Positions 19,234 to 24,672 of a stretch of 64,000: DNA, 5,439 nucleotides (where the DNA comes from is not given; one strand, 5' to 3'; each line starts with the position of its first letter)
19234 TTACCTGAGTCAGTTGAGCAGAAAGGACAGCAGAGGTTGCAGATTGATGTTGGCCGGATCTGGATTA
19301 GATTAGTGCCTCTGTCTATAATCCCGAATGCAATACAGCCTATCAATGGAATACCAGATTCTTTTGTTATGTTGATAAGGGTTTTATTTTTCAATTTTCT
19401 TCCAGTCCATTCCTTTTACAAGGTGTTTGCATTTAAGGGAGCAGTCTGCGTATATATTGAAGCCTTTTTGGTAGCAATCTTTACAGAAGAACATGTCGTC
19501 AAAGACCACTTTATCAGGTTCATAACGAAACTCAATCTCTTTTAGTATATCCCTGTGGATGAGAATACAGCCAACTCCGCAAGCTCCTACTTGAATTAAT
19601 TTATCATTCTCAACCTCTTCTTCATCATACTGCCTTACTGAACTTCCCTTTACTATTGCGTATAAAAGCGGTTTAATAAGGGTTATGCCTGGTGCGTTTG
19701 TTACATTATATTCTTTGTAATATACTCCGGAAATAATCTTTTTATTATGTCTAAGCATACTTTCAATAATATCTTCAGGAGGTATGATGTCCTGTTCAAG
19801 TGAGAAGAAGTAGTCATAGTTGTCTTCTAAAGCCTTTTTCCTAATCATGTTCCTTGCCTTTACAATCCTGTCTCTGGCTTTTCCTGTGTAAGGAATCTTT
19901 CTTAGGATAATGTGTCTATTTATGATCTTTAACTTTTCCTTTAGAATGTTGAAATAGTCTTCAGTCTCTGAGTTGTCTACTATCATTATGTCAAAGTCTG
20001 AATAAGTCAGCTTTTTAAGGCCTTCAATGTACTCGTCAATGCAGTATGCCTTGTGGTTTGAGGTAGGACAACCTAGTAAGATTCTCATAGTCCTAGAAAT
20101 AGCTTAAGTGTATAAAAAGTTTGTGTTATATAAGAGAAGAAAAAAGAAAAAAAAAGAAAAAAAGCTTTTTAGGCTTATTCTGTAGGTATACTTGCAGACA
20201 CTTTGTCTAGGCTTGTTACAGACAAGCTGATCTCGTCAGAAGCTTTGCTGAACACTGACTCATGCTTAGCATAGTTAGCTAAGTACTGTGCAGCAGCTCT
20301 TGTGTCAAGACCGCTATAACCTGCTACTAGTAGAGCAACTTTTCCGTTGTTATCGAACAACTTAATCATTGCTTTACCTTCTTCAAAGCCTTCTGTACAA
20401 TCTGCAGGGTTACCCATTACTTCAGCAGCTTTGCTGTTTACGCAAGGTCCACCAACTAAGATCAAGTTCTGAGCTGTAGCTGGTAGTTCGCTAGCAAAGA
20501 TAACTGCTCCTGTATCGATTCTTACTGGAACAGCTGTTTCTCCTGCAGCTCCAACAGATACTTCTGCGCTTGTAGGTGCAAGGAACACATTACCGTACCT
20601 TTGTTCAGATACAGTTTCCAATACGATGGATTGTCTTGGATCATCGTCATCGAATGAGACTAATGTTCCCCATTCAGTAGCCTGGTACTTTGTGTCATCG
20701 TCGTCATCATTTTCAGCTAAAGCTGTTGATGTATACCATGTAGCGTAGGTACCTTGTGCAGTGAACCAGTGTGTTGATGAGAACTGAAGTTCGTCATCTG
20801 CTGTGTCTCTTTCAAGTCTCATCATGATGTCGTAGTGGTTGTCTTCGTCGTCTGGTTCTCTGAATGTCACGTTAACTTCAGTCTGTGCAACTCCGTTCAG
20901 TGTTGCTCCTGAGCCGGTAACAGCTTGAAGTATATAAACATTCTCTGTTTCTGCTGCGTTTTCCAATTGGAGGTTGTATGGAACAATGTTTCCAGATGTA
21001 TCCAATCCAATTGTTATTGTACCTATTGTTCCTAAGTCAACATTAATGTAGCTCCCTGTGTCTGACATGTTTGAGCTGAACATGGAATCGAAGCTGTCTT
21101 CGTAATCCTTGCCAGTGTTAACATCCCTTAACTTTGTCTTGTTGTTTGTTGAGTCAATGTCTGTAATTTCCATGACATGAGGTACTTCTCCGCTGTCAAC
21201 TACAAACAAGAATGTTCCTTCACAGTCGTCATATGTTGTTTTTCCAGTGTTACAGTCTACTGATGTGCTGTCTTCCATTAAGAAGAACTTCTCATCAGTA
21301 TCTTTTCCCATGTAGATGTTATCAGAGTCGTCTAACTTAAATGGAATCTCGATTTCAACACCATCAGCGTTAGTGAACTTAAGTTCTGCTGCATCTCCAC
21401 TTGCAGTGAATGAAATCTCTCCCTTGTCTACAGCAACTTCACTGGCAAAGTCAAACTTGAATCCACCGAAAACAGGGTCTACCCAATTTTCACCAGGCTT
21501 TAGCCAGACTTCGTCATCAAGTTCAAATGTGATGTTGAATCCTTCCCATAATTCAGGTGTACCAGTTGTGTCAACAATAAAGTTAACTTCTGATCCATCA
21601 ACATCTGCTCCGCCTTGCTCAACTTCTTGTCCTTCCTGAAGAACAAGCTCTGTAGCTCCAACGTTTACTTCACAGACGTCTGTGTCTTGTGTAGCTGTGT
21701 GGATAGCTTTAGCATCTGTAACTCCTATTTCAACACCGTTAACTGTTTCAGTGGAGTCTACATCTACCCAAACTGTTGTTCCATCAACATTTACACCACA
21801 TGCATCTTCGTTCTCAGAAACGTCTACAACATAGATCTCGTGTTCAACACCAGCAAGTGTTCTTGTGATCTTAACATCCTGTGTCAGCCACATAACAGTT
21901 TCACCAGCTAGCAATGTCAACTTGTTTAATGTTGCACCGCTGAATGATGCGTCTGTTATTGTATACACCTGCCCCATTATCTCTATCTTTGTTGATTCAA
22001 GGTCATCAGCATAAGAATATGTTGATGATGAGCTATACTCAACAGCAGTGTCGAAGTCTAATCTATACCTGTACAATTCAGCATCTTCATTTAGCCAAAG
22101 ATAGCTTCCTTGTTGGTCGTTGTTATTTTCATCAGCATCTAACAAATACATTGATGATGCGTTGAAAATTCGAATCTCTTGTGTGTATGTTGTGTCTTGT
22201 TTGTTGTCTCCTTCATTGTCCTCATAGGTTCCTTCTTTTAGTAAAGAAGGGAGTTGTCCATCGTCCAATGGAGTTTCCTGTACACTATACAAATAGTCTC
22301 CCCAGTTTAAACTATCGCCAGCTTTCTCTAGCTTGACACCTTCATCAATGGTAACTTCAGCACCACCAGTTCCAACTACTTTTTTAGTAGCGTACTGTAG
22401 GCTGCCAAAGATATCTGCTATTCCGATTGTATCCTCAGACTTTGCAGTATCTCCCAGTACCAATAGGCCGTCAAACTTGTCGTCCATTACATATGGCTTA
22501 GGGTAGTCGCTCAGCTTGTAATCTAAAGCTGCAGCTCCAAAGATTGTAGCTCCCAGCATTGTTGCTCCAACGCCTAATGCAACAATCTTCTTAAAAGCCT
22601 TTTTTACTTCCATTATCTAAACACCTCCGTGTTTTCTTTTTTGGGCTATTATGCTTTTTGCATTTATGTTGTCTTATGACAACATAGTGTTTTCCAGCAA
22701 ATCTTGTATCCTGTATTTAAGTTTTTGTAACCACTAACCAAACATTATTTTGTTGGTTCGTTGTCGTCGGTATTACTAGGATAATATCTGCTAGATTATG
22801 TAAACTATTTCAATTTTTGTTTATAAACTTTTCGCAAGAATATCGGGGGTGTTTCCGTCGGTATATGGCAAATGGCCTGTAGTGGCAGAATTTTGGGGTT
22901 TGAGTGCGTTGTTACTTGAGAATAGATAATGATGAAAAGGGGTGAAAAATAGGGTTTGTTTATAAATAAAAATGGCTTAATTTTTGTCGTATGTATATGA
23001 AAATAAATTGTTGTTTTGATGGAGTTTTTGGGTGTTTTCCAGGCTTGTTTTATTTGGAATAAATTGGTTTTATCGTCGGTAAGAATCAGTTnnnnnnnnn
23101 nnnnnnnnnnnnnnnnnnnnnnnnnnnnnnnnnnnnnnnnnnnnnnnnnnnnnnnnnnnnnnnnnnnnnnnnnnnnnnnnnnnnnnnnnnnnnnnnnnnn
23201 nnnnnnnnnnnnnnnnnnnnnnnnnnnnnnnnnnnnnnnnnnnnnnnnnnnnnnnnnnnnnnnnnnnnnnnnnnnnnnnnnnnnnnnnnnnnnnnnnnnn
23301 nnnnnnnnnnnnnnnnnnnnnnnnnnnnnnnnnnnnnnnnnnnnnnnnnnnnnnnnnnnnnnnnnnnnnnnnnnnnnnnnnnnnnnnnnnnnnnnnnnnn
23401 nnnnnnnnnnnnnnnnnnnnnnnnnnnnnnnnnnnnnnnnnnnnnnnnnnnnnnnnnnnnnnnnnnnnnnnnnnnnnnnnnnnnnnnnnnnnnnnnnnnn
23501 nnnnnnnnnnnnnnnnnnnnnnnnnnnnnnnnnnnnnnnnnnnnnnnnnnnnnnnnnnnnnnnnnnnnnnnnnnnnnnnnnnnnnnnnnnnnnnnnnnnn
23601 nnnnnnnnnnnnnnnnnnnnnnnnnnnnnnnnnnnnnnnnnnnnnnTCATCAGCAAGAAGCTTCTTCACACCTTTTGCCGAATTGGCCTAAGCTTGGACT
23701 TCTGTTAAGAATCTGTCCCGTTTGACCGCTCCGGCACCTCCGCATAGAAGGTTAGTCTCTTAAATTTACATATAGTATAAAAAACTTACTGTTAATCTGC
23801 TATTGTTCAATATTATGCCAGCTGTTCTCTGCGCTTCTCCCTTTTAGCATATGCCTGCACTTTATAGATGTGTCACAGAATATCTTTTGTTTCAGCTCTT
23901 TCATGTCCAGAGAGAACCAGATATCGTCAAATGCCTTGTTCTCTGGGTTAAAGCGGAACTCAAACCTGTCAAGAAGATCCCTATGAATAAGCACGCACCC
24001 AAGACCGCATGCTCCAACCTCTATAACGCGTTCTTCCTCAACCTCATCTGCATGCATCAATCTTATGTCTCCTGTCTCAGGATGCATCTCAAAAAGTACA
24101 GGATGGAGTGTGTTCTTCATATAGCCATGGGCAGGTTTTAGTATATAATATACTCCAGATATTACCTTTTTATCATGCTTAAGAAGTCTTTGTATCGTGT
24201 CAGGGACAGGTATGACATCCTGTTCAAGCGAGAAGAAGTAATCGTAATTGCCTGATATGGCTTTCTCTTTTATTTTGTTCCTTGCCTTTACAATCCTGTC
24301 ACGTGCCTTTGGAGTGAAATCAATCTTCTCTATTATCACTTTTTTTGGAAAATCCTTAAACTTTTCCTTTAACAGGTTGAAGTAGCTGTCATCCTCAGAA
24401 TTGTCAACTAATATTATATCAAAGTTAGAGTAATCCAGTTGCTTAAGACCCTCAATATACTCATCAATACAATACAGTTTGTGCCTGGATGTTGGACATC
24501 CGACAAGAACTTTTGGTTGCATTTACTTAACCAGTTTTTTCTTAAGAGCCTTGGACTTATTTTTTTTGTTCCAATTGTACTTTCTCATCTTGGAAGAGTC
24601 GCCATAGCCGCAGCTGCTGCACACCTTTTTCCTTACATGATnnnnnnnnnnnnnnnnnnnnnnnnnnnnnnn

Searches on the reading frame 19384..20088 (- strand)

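Call 82: search_protein_families(library=pfam, proteins=[window:19384-20088:-], max_evalue=0.001)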
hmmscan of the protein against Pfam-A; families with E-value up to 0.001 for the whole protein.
window:19384-20088:- (234 aa): 2 families
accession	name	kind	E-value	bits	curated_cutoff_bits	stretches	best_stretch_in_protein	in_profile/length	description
PF03452.20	Anp1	-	3.8e-08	33.6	28.8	1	69-127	115-174/263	Anp1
PF00535.33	Glycos_transf_2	-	1e-05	26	23.3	1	15-184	11-166/168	Glycosyl transferase family 2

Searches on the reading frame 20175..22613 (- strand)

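Call 11: search_protein_families(library=pfam, proteins=[window:20175-22613:-], max_evalue=0.001)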
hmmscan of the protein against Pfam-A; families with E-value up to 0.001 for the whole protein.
window:20175-22613:- (812 aa): 1 family
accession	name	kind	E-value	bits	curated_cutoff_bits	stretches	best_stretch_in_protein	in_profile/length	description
PF05124.17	S_layer_C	-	1.3e-12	48.2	23.9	1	34-781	2-176/177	S-layer like family, outer domain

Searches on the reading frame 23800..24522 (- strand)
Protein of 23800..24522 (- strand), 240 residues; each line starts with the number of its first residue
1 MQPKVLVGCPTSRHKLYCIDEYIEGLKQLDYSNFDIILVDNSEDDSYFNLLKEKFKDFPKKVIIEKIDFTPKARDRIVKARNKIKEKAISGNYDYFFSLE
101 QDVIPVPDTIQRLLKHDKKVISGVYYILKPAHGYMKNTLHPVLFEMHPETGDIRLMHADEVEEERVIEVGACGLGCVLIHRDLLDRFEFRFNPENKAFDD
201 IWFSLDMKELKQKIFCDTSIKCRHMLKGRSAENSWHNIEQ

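Call 82: search_protein_families(library=pfam, proteins=[window:23800-24522:-], max_evalue=0.001)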
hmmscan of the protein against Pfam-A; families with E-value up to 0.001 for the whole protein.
window:23800-24522:- (240 aa): 2 families
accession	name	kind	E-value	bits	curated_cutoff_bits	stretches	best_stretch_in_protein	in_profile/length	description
PF03452.20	Anp1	-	6.9e-06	26.1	28.8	1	71-122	115-167/263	Anp1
PF00535.33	Glycos_transf_2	-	8.7e-06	26.2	23.3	1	19-140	13-131/168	Glycosyl transferase family 2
